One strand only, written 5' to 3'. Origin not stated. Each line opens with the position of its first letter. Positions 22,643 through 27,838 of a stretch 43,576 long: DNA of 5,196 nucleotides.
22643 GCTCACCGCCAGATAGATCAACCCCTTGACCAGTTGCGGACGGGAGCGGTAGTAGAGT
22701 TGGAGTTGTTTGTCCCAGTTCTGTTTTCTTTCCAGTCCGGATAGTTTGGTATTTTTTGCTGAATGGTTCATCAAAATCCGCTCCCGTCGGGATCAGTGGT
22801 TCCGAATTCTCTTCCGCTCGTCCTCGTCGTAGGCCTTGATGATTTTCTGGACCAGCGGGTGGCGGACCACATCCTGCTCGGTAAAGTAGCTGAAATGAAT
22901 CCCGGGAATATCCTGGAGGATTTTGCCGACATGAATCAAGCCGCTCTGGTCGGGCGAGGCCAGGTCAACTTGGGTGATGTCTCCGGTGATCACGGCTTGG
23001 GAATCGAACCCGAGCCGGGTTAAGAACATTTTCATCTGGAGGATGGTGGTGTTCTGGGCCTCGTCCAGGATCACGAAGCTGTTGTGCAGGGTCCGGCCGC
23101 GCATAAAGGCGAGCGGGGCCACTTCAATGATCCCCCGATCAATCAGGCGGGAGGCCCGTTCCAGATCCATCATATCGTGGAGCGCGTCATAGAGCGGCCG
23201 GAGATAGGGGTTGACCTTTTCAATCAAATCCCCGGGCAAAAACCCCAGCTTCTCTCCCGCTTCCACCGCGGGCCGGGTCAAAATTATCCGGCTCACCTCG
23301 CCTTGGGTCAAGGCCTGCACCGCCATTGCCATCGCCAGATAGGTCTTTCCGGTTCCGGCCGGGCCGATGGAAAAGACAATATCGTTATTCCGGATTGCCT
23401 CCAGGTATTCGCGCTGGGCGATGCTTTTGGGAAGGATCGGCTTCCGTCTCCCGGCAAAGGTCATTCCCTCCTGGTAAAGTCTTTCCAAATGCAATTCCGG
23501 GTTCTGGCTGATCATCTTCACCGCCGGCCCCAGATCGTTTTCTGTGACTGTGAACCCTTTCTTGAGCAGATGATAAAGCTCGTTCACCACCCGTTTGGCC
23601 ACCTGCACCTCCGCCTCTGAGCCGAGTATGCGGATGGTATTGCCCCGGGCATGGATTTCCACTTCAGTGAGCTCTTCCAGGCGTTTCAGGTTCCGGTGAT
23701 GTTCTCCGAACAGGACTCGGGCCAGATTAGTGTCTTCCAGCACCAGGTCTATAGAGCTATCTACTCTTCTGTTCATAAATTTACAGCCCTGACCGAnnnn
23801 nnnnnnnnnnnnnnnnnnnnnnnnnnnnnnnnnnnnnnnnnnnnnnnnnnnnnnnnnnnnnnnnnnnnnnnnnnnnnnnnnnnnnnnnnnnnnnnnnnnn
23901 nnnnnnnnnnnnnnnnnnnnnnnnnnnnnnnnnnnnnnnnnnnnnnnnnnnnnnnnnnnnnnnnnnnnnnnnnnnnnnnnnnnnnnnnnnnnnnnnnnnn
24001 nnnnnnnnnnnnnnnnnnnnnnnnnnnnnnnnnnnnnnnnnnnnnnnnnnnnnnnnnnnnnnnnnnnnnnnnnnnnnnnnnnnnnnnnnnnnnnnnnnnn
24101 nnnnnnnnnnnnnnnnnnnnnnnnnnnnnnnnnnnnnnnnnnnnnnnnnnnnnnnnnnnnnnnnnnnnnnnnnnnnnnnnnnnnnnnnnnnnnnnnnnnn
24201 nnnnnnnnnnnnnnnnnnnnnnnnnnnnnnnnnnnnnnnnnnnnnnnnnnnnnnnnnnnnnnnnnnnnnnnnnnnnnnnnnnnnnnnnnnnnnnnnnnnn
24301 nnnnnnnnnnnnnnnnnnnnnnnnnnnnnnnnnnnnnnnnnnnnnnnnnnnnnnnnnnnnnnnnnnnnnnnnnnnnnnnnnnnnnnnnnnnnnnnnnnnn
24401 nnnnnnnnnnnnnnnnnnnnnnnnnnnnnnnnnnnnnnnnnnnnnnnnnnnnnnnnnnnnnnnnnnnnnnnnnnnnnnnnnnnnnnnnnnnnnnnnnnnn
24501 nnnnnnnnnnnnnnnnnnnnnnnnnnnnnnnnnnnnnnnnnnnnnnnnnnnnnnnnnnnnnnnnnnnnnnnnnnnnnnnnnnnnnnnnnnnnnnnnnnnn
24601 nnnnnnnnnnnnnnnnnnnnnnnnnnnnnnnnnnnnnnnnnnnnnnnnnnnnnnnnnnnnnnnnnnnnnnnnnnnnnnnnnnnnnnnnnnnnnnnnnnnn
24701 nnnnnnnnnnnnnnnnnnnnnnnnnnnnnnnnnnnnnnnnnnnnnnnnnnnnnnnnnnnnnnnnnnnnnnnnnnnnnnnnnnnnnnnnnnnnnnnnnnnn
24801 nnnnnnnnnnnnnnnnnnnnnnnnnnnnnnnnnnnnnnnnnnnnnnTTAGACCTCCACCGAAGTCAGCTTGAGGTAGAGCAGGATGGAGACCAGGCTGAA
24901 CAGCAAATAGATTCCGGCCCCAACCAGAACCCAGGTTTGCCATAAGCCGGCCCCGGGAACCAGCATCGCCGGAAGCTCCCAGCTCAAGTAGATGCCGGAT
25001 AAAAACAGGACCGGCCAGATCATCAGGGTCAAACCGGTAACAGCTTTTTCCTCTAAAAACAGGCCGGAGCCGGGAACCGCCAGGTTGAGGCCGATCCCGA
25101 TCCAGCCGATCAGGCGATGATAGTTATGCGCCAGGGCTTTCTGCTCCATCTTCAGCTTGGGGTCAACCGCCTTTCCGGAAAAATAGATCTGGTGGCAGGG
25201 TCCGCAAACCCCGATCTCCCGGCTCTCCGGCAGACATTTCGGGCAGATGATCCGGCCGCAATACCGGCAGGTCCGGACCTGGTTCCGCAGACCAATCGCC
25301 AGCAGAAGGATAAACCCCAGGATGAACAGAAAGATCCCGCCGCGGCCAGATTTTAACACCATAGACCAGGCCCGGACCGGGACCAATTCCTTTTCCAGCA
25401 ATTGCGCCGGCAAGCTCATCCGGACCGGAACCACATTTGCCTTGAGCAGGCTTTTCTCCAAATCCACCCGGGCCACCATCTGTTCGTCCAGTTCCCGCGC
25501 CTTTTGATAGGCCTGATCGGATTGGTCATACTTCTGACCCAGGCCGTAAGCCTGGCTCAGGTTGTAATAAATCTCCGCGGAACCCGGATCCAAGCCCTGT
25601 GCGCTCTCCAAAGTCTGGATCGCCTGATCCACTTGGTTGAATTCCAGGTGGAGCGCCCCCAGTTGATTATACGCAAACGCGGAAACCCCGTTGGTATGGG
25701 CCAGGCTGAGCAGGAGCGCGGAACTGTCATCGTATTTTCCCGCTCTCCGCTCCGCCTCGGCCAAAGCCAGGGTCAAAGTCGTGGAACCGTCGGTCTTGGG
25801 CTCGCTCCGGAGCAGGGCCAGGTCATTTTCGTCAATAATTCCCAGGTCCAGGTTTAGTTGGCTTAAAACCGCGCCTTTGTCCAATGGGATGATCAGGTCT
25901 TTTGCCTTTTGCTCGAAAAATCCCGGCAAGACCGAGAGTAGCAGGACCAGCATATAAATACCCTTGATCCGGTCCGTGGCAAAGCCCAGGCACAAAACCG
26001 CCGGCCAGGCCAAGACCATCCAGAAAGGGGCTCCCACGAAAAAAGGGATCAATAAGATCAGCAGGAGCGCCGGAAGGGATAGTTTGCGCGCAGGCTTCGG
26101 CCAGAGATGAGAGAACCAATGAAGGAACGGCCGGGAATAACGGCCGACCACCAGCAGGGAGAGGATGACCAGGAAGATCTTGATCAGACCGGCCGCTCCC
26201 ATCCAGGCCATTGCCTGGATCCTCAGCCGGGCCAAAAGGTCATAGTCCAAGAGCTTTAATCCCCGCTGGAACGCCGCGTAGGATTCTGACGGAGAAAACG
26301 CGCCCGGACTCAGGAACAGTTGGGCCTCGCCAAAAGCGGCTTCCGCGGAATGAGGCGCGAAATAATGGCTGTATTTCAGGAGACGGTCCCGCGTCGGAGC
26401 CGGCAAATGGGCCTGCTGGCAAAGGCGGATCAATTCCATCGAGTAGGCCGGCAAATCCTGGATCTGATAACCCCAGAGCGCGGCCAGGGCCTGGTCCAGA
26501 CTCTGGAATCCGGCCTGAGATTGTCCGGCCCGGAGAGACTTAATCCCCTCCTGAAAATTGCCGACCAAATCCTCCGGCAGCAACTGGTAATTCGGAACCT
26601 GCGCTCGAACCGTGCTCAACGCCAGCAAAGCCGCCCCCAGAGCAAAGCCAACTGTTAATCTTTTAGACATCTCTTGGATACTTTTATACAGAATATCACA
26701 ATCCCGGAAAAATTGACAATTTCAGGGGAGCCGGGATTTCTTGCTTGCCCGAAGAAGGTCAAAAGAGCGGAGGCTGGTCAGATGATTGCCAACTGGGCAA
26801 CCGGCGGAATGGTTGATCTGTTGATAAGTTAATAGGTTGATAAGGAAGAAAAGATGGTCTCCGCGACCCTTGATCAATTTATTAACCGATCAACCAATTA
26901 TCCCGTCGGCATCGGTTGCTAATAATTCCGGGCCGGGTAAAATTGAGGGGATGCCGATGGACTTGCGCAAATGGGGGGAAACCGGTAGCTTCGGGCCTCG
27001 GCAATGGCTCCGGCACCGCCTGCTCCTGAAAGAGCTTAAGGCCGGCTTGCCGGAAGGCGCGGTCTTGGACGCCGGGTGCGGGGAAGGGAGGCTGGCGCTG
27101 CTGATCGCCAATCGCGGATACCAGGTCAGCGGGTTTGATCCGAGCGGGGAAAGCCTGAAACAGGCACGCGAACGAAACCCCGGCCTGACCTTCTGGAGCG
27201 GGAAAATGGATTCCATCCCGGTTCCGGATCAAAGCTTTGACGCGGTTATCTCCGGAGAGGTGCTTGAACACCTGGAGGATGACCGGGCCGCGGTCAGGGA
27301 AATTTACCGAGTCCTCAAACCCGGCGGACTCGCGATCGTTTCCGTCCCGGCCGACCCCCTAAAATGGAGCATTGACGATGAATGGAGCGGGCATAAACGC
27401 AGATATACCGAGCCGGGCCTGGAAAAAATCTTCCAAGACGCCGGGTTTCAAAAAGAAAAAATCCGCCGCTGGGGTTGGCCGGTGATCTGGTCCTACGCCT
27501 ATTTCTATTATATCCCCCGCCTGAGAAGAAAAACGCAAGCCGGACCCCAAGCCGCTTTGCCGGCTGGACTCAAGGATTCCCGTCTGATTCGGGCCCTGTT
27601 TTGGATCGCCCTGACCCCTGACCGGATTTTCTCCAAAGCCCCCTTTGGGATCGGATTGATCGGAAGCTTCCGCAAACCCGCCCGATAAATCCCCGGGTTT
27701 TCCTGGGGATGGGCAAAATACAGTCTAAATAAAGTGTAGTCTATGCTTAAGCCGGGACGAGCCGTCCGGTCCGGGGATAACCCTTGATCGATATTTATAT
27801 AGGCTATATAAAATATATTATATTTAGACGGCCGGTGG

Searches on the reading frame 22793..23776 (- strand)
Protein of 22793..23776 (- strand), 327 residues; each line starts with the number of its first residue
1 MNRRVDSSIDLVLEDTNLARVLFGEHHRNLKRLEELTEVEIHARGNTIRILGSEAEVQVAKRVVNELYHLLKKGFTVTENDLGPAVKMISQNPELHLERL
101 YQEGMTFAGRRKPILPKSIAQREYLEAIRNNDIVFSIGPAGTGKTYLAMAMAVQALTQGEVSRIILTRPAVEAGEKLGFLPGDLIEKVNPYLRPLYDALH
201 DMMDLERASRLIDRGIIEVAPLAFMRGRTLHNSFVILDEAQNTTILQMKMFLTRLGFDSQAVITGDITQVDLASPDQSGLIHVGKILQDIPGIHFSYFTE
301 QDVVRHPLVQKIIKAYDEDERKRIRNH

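Call 23: search_protein_families(library=pfam, proteins=[window:22793-23776:-], max_evalue=0.001)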
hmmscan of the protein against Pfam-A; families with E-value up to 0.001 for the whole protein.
window:22793-23776:- (327 aa): 6 families
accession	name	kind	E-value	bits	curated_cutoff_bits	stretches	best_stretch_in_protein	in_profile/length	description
PF02562.22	PhoH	-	7.2e-95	316.7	27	1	114-317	2-205/205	PhoH-like protein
PF13245.12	AAA_19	-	4.1e-08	33.9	25.1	1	121-270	1-129/134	AAA domain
PF01695.23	IstB_IS21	-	4.1e-07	30.2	24.1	1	117-163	78-124/238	IstB-like ATP binding protein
PF13604.12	AAA_30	-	1.1e-06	29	27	1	120-270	5-128/191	AAA domain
PF21800.4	KH_KRR1_2nd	-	6.5e-05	23.3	27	1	22-66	25-69/91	KRR1 small subunit processome component, second KH domain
PF00270.35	DEAD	-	0.00046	20.4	26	0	120-169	3-53/167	DEAD/DEAH box helicase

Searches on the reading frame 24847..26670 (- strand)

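Call 24: search_protein_families(library=pfam, proteins=[window:24847-26670:-], max_evalue=0.001)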
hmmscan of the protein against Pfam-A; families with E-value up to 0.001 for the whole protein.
window:24847-26670:- (607 aa): 8 families
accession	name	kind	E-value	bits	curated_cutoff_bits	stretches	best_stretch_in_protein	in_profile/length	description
PF13181.12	TPR_8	-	7.7e-08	32.4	25.7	0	365-397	1-33/34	Tetratricopeptide repeat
PF13424.12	TPR_12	-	1e-05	26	30.1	0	361-397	41-77/77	Tetratricopeptide repeat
PF13432.12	TPR_16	-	1.3e-05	25.9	32.7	1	301-365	1-65/65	Tetratricopeptide repeat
PF00515.34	TPR_1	-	2.5e-05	24.3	27.8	0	331-363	1-33/34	Tetratricopeptide repeat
PF07719.23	TPR_2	-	3.6e-05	24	27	0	365-396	1-32/34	Tetratricopeptide repeat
PF13431.12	TPR_17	-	9.3e-05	22.9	24.4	0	360-386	8-31/34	Tetratricopeptide repeat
PF13428.12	TPR_14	-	0.00022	22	23.5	0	333-373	3-43/44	Tetratricopeptide repeat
PF13414.12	TPR_11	-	0.00068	19.7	26.8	1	345-376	8-39/42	TPR repeat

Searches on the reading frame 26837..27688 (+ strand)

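Call 24: search_protein_families(library=pfam, proteins=[window:26837-27688:+], max_evalue=0.001)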
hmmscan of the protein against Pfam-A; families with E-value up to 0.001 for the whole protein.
window:26837-27688:+ (283 aa): 10 families
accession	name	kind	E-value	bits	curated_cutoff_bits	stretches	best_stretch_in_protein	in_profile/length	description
PF08241.18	Methyltransf_11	-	2e-26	92.9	21.2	1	77-167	1-94/95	Methyltransferase domain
PF13649.12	Methyltransf_25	-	1.2e-23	84.1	27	1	76-164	1-97/97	Methyltransferase domain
PF13489.12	Methyltransf_23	-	2.3e-21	76.7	27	1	63-206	13-161/164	Methyltransferase domain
PF13847.12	Methyltransf_31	-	7.3e-18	65.1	27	1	75-172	6-113/145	Methyltransferase domain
PF08242.18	Methyltransf_12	-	1.4e-16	61.4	30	1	77-165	1-97/98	Methyltransferase domain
PF01209.24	Ubie_methyltran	-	2.9e-08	33.8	20.1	1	63-167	38-150/233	ubiE/COQ5 methyltransferase family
PF05148.21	Methyltransf_8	-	1e-06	29.2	27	1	63-168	63-156/219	Hypothetical methyltransferase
PF07021.18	MetW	-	1.7e-05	25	21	1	74-171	15-110/193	Methionine biosynthesis protein MetW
PF03848.20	TehB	-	3.5e-05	23.7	20.4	1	74-166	32-130/193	Tellurite resistance protein TehB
PF05175.20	MTS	-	0.00053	20.1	23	1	61-112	21-73/170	Methyltransferase small domain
